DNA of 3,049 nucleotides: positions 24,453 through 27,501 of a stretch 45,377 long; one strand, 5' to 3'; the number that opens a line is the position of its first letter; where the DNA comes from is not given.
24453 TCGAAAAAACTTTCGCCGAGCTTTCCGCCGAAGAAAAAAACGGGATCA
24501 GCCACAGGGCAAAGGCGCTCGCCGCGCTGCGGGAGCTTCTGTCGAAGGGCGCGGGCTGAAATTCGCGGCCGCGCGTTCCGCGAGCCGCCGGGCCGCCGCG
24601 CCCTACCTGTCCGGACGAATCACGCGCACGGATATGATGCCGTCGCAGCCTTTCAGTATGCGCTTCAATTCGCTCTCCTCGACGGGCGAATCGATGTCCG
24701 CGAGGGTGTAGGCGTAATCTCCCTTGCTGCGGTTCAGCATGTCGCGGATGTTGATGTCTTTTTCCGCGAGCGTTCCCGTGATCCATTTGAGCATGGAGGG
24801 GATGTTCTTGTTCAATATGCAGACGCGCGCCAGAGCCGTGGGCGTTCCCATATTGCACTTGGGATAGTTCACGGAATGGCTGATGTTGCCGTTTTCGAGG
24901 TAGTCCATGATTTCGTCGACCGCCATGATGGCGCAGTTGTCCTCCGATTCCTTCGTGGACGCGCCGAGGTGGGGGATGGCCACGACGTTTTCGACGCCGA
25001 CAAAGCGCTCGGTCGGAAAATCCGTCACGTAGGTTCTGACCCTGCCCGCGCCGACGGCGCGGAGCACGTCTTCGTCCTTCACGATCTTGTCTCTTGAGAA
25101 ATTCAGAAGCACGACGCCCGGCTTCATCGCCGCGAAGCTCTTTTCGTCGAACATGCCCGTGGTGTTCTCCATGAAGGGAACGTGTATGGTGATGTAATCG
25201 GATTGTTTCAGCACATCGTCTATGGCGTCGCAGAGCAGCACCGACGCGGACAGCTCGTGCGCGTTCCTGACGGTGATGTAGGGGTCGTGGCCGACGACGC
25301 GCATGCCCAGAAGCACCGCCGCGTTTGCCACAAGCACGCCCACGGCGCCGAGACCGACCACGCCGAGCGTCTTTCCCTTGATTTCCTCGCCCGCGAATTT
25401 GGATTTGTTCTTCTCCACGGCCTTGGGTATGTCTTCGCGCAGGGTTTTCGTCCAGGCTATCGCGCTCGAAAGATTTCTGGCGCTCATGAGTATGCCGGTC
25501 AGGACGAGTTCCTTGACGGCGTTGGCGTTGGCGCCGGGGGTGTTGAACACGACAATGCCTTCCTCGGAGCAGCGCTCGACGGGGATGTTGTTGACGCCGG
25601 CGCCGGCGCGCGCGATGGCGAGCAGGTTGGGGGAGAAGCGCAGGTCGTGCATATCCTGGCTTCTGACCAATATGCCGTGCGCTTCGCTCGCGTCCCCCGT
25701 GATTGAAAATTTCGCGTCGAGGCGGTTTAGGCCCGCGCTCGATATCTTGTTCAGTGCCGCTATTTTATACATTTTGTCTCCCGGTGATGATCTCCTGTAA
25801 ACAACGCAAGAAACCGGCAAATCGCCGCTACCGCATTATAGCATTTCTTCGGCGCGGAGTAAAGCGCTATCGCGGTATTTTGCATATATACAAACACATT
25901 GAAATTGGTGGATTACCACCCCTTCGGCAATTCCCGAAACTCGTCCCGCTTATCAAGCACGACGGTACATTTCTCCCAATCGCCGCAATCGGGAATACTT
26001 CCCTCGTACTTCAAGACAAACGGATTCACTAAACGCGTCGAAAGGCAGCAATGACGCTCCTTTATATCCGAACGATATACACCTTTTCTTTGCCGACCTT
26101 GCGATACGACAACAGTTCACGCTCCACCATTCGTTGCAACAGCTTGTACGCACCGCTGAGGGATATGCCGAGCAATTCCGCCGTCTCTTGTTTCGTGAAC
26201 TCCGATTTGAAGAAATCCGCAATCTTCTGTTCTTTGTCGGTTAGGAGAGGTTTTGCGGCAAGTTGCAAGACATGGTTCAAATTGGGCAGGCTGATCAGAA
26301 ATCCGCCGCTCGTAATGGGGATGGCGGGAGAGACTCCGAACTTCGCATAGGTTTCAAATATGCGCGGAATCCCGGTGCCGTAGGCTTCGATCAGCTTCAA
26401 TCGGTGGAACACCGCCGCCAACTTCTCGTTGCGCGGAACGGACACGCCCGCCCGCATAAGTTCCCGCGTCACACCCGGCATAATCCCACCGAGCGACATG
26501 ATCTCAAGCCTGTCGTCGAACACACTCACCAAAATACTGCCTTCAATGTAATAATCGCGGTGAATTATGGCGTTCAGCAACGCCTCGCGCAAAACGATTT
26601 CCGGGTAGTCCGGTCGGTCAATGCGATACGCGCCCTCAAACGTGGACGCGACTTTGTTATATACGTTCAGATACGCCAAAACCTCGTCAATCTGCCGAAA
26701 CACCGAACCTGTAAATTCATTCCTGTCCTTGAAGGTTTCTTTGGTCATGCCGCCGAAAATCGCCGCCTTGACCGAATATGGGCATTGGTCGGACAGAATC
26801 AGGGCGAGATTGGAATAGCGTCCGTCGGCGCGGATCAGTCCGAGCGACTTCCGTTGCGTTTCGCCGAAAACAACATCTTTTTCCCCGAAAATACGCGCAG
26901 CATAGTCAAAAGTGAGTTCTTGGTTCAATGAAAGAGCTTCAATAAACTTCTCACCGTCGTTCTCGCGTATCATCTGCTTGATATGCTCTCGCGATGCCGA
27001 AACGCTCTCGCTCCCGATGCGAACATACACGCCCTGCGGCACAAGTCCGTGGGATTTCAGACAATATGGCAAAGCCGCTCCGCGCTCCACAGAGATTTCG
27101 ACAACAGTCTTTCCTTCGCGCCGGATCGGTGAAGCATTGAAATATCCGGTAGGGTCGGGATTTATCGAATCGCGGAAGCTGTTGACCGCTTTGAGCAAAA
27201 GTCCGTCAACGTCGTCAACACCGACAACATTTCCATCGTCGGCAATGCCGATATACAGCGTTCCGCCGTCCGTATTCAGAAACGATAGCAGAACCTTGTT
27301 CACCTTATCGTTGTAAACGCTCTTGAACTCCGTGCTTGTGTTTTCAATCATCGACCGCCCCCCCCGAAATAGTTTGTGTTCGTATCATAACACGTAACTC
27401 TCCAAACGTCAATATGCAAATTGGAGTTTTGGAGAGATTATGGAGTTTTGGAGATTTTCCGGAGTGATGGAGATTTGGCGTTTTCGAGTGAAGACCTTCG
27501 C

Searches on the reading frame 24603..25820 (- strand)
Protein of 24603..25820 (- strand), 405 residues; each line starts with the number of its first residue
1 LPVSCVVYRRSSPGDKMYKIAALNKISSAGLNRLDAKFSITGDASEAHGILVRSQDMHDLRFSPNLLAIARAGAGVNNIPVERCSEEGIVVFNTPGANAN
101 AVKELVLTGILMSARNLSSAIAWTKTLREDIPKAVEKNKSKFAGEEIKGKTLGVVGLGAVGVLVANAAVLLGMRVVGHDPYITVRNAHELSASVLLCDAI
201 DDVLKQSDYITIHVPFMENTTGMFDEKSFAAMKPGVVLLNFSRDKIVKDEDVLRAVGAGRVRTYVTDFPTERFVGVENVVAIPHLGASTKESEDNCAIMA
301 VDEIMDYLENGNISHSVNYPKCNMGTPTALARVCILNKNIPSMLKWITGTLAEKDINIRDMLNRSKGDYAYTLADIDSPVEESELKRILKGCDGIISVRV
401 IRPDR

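Call 75: search_protein_families(library=pfam, proteins=[window:24603-25820:-], max_evalue=0.0001)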
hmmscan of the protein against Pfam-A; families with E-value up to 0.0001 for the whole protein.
window:24603-25820:- (405 aa): 2 families
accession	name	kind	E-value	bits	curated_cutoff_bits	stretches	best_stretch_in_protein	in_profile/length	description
PF02826.25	2-Hacid_dh_C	-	2.7e-35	121.8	25.1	1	110-286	4-178/178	D-isomer specific 2-hydroxyacid dehydrogenase, NAD binding domain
PF00389.36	2-Hacid_dh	-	2e-19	70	24.6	1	43-318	36-134/134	D-isomer specific 2-hydroxyacid dehydrogenase, catalytic domain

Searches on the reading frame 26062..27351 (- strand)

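Call 75: search_protein_families(library=pfam, proteins=[window:26062-27351:-], max_evalue=0.0001)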
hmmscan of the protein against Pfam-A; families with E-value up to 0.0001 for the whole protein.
window:26062-27351:- (429 aa): 2 families
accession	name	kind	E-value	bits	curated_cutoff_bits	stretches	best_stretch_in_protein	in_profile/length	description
PF04326.19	SLFN_AlbA_2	-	3.3e-18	66.8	25.3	1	3-118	1-116/118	Schlafen, AlbA_2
PF13749.12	HATPase_c_4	-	1.5e-17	63.8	26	1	272-342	3-75/89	Putative ATP-dependent DNA helicase recG C-terminal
